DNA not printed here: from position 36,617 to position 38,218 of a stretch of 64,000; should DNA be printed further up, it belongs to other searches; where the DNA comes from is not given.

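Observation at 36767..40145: Membrane-anchored ferredoxin/flavoprotein oxidoreductase translationally coupled to a periplasmic Sel1 + 15-ankyrin-repeat protein, divergent from the cytochrome operon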

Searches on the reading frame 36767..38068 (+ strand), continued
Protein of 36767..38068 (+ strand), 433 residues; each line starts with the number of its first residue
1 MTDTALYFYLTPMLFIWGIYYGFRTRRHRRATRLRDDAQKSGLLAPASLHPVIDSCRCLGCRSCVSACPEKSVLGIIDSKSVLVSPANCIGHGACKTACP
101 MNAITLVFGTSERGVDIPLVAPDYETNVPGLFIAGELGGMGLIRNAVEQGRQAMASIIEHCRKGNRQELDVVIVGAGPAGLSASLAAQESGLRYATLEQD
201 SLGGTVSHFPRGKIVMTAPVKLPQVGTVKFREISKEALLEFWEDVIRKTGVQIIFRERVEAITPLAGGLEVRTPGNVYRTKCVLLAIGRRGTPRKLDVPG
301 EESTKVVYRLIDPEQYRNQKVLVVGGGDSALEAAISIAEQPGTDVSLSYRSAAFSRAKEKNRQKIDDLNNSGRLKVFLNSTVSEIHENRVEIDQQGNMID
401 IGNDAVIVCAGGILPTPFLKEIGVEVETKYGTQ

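Call 13: search_solved_structures(query=window:36767-38065:+, max_evalue=0.001, show_alignments=1)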
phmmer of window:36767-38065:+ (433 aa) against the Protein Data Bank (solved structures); distinct sequences matched with E-value up to 0.001: 87 (the best 60 are shown).
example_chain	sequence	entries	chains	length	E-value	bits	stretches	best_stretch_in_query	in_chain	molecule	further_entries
7a76_A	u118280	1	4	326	2.9e-25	92.1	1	168-431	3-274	THIOREDOXIN REDUCTASE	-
7a7b_A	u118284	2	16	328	8.3e-23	84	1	167-432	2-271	YpdA family putative bacillithiol disulfide reductase Bdr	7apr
3ab1_A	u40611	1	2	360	1.3e-14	57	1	169-389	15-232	Ferredoxin--NADP reductase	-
5mh4_A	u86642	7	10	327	2.5e-13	52.7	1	166-358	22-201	Thioredoxin reductase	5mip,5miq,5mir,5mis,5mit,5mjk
7jyp_A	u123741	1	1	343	4e-13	52.1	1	146-409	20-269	Thioredoxin reductase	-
2zbw_A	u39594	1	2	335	6.9e-13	51.3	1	169-413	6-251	Thioredoxin reductase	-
3cty_A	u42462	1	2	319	5.9e-12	48.2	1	166-428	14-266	Thioredoxin reductase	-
5uwy_A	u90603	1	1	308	1.9e-11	46.6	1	169-353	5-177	Thioredoxin reductase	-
2q7v_A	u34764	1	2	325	5.2e-11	45.1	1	167-421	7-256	Thioredoxin reductase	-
2a87_A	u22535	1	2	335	5.4e-11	45.1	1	168-385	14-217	Thioredoxin reductase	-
3f8p_A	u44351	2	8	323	5.9e-11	44.9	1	167-429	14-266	Thioredoxin reductase (TrxB-3)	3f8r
3f8d_A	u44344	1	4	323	7.2e-11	44.7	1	167-429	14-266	Thioredoxin reductase (TrxB-3)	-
5ygq_A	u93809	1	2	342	1e-10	44.2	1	169-378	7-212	Ferredoxin--NADP reductase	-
9xub_A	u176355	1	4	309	1.2e-10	43.9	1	170-384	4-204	Thioredoxin reductase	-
5twb_A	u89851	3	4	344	1.6e-10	43.5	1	170-411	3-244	Ferredoxin--NADP reductase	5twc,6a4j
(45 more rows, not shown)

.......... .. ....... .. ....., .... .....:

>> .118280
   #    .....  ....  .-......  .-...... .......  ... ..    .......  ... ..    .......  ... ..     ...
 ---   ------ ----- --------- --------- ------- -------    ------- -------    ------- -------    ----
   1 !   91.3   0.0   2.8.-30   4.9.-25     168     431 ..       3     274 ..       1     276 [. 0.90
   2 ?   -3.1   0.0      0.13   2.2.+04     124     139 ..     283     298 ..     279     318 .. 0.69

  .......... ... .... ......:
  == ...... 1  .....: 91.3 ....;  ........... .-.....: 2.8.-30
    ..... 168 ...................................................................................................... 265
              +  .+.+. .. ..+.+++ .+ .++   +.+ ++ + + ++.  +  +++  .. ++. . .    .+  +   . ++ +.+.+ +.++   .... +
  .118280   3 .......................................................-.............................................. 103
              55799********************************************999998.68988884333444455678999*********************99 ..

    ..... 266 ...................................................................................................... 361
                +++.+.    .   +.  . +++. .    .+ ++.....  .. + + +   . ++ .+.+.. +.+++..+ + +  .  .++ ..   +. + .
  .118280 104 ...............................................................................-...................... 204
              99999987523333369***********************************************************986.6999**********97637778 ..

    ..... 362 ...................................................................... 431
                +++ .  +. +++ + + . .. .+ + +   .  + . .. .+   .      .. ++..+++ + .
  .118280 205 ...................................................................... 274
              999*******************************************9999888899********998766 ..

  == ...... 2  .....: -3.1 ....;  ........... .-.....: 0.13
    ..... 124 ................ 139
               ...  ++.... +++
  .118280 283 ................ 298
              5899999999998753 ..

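Call 36: predict_structure(alignment_id=A1)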
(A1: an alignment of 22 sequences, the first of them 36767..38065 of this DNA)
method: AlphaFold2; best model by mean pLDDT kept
length: 433 residues; sequences in the alignment: 22
mean_pLDDT: 74.2   pTM: 0.58
mean pLDDT of the five models: 74.2, 73.7, 71.4, 70.7, 68.7
residues with pLDDT >= 90: 84; 70-90: 206; 50-70: 76; < 50: 67
segments of 3 or more residues with pLDDT < 50: 47-49, 108-118, 137-141, 203-217, 289-311, 410-413, 428-433
pLDDT, mean of each block of 10 residues (from residue 1): 75 90 89 84 55 86 83 86 76 74 68 43 78 64 69 88 73 87 92 88 48 46 77 66 88 86 89 91 75 35 36 69 73 80 87 76 88 90 75 88 68 60 62 27
secondary structure, 60 per line:
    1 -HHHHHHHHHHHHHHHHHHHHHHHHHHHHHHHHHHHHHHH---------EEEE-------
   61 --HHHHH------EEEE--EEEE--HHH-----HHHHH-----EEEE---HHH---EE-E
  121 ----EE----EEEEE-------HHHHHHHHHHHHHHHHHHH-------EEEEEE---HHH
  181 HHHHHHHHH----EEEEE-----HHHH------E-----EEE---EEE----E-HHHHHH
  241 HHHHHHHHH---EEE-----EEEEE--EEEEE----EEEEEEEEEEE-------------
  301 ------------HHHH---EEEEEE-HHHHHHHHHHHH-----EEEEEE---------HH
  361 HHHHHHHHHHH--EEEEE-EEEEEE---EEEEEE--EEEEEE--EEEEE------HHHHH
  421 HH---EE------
elements in order: H2-40 E50-53 H63-67 E74-77 E80-83 H94-98 E104-107 E131-135 H143-161 E169-174 H178-189 E194-198 H204-207 E220-222 E226-228 H235-249 E253-255 E261-265 E268-272 E277-287 H313-316 E320-325 H327-338 E344-349 H359-371 E374-378 E380-385 E389-394 E397-402 E405-409 H416-422

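Call 41: fold_search(model_id=the predicted structure, library=pdb)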
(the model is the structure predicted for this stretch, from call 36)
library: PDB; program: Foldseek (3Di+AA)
matches with E <= 10: 1786; with E <= 0.001: 603
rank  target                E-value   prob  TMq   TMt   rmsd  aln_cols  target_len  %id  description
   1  7a76_A                5.5e-20  1.00  0.33  0.42  13.5       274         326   24  Bacillithiol Disulfide Reductase Bdr (YpdA) from Bacillus cereus (released 2020-12-30)
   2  7apr_B                7.9e-20  1.00  0.33  0.43  13.7       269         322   22  Bacillithiol Disulfide Reductase Bdr (YpdA) from Staphylococcus aureus (released 2020-12-30)
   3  7a7b_A                1.4e-19  1.00  0.32  0.42  13.7       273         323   22  Bacillithiol Disulfide Reductase Bdr (YpdA) from Staphylococcus aureus (released 2020-12-30)
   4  7a76_C                1.8e-19  1.00  0.32  0.42  13.6       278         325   24  Bacillithiol Disulfide Reductase Bdr (YpdA) from Bacillus cereus (released 2020-12-30)
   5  7apr_H                7.6e-19  1.00  0.33  0.43  13.7       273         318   24  Bacillithiol Disulfide Reductase Bdr (YpdA) from Staphylococcus aureus (released 2020-12-30)
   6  7a76_D                1.3e-18  1.00  0.32  0.42  13.4       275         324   24  Bacillithiol Disulfide Reductase Bdr (YpdA) from Bacillus cereus (released 2020-12-30)
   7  3cty_A                6.9e-17  1.00  0.29  0.40  13.4       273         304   26  Crystal structure of T. acidophilum thioredoxin reductase (released 2009-02-24)
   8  3f8d_B                2.7e-16  1.00  0.32  0.42   8.6       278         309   27  Structure of Sulfolobus solfataricus Thioredoxin reductase Mutant C147A (released 2009-01-13)
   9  7jyp                  4.9e-16  1.00  0.32  0.43   8.5       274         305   26  Structure of thioredoxin reductase from the thermophilic eubacterium Thermosipho africanus TCF52B (released 2021-10-06)
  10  3cty_B                8.9e-16  1.00  0.29  0.40  13.2       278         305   27  Crystal structure of T. acidophilum thioredoxin reductase (released 2009-02-24)
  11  2zbw_B                1.1e-15  1.00  0.28  0.36  17.3       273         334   25  Crystal structure of thioredoxin reductase-like protein from Thermus thermophilus HB8 (released 2007-11-13)
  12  4o5q                  1.8e-15  1.00  0.31  0.27   9.4       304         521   21  Crystal Structure of the Alkylhydroperoxide Reductase AhpF from Escherichia coli (released 2014-11-05)
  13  5mjk_A                2.2e-15  1.00  0.35  0.47   7.6       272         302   23  Crystal Structure of Lactococcus lactis Thioredoxin Reductase (FO conformation) (released 2017-04-12)
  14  5uwy                  2.2e-15  1.00  0.32  0.43   8.1       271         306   26  The crystal structure of thioredoxin reductase from Streptococcus pyogenes MGAS5005 (released 2017-03-15)
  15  3ab1_B                2.8e-15  1.00  0.27  0.34  15.4       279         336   23  Crystal Structure of Ferredoxin NADP+ Oxidoreductase (released 2010-11-24)
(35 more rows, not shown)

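Call 50: find_encoding_contigs(protein=P0001, flank=6000, max_places=2)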
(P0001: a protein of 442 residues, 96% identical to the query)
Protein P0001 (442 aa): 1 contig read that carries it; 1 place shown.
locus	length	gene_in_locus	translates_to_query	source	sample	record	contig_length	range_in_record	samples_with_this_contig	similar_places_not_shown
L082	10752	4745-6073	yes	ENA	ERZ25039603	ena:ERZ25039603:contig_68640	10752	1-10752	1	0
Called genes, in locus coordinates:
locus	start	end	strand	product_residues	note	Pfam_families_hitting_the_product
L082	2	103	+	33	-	?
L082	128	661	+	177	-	-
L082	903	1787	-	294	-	PF09699:Paired_CXXCH_1 (faint), PF14537:Cytochrom_c3_2 (faint), PF22113:Mtrc-MtrF_II-IV_dom (faint), PF14522:Cytochrome_C7 (weak)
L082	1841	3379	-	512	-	PF02085:Cytochrom_CIII (faint), PF14537:Cytochrom_c3_2 (faint), PF14522:Cytochrome_C7 (weak)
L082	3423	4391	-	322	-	-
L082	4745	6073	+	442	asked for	PF12838:Fer4_7 (faint), PF13187:Fer4_9 (weak), PF13237:Fer4_10, PF14697:Fer4_21 (weak), PF00890:FAD_binding_2 (weak), PF01266:DAO (weak), PF07992:Pyr_redox_2, PF13738:Pyr_redox_3, +9 more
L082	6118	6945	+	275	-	PF13606:Ank_3 (faint), PF08238:Sel1, PF24521:Ank_KRIT1 (weak), PF00023:Ank (faint), PF12796:Ank_2, PF13857:Ank_5 (faint), PF12796:Ank_2, PF13637:Ank_4 (weak)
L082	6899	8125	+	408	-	-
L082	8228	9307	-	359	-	PF07730:HisKA_3, PF02518:HATPase_c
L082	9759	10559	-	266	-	PF00578:AhpC-TSA, PF02630:SCO1-SenC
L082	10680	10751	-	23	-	?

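Call 51: find_encoding_contigs(protein=P0004, flank=6000, max_places=2)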
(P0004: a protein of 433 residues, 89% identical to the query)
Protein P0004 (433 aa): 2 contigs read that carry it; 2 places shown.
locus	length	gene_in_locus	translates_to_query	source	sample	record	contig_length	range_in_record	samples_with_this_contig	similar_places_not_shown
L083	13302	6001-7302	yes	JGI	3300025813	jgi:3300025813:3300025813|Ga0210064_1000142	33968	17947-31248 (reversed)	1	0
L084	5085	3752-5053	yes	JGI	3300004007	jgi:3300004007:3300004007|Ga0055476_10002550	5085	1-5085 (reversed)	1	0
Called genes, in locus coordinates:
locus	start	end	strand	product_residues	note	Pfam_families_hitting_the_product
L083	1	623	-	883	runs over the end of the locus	-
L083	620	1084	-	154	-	-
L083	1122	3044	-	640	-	-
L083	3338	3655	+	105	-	-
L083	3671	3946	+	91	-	-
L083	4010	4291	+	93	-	-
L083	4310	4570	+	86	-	-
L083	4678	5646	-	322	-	-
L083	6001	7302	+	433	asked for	PF12838:Fer4_7 (faint), PF03486:HI0933_like (faint), PF13237:Fer4_10, PF14697:Fer4_21 (weak), PF00890:FAD_binding_2 (weak), PF01266:DAO (weak), PF07992:Pyr_redox_2, PF13738:Pyr_redox_3, +4 more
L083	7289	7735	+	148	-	PF08238:Sel1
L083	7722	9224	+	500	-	-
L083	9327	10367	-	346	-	PF07730:HisKA_3, PF13581:HATPase_c_2 (faint), PF02518:HATPase_c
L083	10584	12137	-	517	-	PF00034:Cytochrom_C (weak), PF13442:Cytochrome_CBB3 (weak)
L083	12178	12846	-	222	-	PF02630:SCO1-SenC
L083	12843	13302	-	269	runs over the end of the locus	-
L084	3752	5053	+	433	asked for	PF12838:Fer4_7 (faint), PF03486:HI0933_like (faint), PF13237:Fer4_10, PF14697:Fer4_21 (weak), PF00890:FAD_binding_2 (weak), PF01266:DAO (weak), PF07992:Pyr_redox_2, PF13738:Pyr_redox_3, +4 more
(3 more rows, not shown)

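Call 52: find_encoding_contigs(protein=P0009, flank=6000, max_places=2)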
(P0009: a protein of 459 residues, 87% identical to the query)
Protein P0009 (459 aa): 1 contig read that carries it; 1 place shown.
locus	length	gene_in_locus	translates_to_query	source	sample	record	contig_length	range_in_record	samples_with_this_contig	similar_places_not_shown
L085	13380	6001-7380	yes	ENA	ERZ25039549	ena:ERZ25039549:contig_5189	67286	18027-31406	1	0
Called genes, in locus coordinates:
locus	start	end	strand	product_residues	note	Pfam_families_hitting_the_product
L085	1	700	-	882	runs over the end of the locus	-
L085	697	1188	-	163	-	-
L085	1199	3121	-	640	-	-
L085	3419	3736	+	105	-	-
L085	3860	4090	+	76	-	-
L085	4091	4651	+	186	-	-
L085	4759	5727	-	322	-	-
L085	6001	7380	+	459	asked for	PF12838:Fer4_7 (weak), PF13187:Fer4_9 (weak), PF13237:Fer4_10, PF14697:Fer4_21 (weak), PF00890:FAD_binding_2 (weak), PF01266:DAO (weak), PF07992:Pyr_redox_2, PF13738:Pyr_redox_3, +6 more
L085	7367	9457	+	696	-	-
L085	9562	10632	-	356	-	PF07730:HisKA_3, PF02518:HATPase_c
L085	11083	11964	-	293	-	-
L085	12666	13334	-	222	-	PF02630:SCO1-SenC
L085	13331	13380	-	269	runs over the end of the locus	-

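Call 75: find_homologous_proteins(query=L072:10001-11296:+)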
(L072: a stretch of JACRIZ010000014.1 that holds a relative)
Query L072:10001-11296:+ (432 aa): 8000 proteins with E <= 0.001 among 8000 candidates; the best 120 are listed.
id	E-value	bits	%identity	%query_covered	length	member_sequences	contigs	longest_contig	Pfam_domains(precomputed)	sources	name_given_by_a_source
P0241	1.2e-274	929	95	100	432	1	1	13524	PF14697.12,PF13450.13,PF07992.21,PF12837.13,PF00070.34,PF03486.21,PF12838.13,PF12831.14,PF01946.24,PF13434.13,PF12797.13,PF00890.31,PF00037.33,PF13738.13,PF13237.12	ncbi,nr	ncbi:MAG: NAD(P)-binding domain-containing protein [Rhodocyclales bacterium]|nr:NAD(P)-binding domai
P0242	1.2e-272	922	94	100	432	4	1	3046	PF14697.12,PF13450.13,PF07992.21,PF12837.13,PF00070.34,PF03486.21,PF12838.13,PF12831.14,PF01946.24,PF13434.13,PF12797.13,PF00890.31,PF00037.33,PF13738.13,PF13237.12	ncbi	-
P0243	1.5e-271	919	94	100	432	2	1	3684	PF14697.12,PF13450.13,PF07992.21,PF12837.13,PF03486.21,PF12838.13,PF12831.14,PF01946.24,PF13434.13,PF12797.13,PF00890.31,PF00037.33,PF13738.13,PF13237.12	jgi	jgi:thioredoxin reductase/NAD-dependent dihydropyrimidine dehydrogenase PreA subunit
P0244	4.1e-265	898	91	100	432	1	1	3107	PF14697.12,PF13450.13,PF07992.21,PF12837.13,PF03486.21,PF12838.13,PF12831.14,PF01946.24,PF13434.13,PF12797.13,PF00890.31,PF00037.33,PF13738.13,PF13237.12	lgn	-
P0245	1.8e-262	889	91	100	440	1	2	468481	PF14697.12,PF13450.13,PF07992.21,PF12837.13,PF00070.34,PF03486.21,PF12838.13,PF01134.29,PF12831.14,PF01946.24,PF13434.13,PF12797.13,PF00890.31,PF00037.33,PF13738.13,PF13237.12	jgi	jgi:thioredoxin reductase/NAD-dependent dihydropyrimidine dehydrogenase PreA subunit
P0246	2.6e-262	888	90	100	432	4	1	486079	PF00743.26,PF13450.13,PF07992.21,PF00070.34,PF03486.21,PF12838.13,PF01134.29,PF12831.14,PF01946.24,PF13434.13,PF00890.31,PF00037.33,PF13738.13,PF13237.12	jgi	jgi:thioredoxin reductase/NAD-dependent dihydropyrimidine dehydrogenase PreA subunit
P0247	1.8e-259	879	90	100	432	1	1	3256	PF14697.12,PF13450.13,PF07992.21,PF12837.13,PF00070.34,PF03486.21,PF12838.13,PF01134.29,PF12831.14,PF01946.24,PF13434.13,PF12797.13,PF00890.31,PF00037.33,PF13738.13,PF13237.12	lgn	-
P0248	2.6e-257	872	90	100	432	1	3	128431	PF14697.12,PF00743.26,PF13450.13,PF07992.21,PF12837.13,PF03486.21,PF12838.13,PF12831.14,PF01946.24,PF13434.13,PF12797.13,PF00890.31,PF00037.33,PF13738.13,PF13237.12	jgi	jgi:thioredoxin reductase/NAD-dependent dihydropyrimidine dehydrogenase PreA subunit/cbb3-type cytoc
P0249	3.0e-254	862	88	100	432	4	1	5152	PF14697.12,PF13450.13,PF07992.21,PF12837.13,PF03486.21,PF12838.13,PF12831.14,PF01946.24,PF13434.13,PF12797.13,PF00890.31,PF00037.33,PF13738.13,PF13237.12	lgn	-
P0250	8.1e-252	854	86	100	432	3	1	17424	PF13450.13,PF07992.21,PF03486.21,PF12838.13,PF12831.14,PF01946.24,PF13434.13,PF12797.13,PF00890.31,PF00037.33,PF13738.13,PF13237.12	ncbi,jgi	jgi:thioredoxin reductase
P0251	2.5e-250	849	88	100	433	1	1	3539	PF14697.12,PF13450.13,PF07992.21,PF12837.13,PF00070.34,PF03486.21,PF12838.13,PF01134.29,PF12831.14,PF01946.24,PF13434.13,PF12797.13,PF00890.31,PF00037.33,PF13738.13,PF13237.12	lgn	-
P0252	1.8e-249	846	86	100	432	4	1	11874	PF13450.13,PF07992.21,PF03486.21,PF12838.13,PF01134.29,PF12831.14,PF01946.24,PF13434.13,PF12797.13,PF00890.31,PF00037.33,PF13738.13,PF13237.12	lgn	-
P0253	3.6e-249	845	86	100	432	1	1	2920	PF14697.12,PF13450.13,PF07992.21,PF03486.21,PF12838.13,PF12831.14,PF01946.24,PF13434.13,PF12797.13,PF00890.31,PF00037.33,PF13738.13,PF13237.12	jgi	jgi:thioredoxin reductase (NADPH)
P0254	1.6e-247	840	87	100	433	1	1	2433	PF14697.12,PF13450.13,PF07992.21,PF00070.34,PF03486.21,PF12838.13,PF01134.29,PF12831.14,PF01946.24,PF13434.13,PF12797.13,PF00890.31,PF00037.33,PF13738.13,PF13237.12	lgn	-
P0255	5.6e-247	838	85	100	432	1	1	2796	PF13450.13,PF07992.21,PF03486.21,PF12838.13,PF12831.14,PF01946.24,PF13434.13,PF12797.13,PF00890.31,PF00037.33,PF13738.13,PF13237.12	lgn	-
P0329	6.9e-190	650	71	94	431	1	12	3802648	PF13450.13,PF07992.21,PF12837.13,PF00070.34,PF03486.21,PF12838.13,PF12831.14,PF01946.24,PF13434.13,PF12797.13,PF00890.31,PF00037.33,PF13738.13,PF13237.12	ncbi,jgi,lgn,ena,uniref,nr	ncbi:NAD(P)-binding domain-containing protein [Sulfuritalea hydrogenivorans]|jgi:thioredoxin reducta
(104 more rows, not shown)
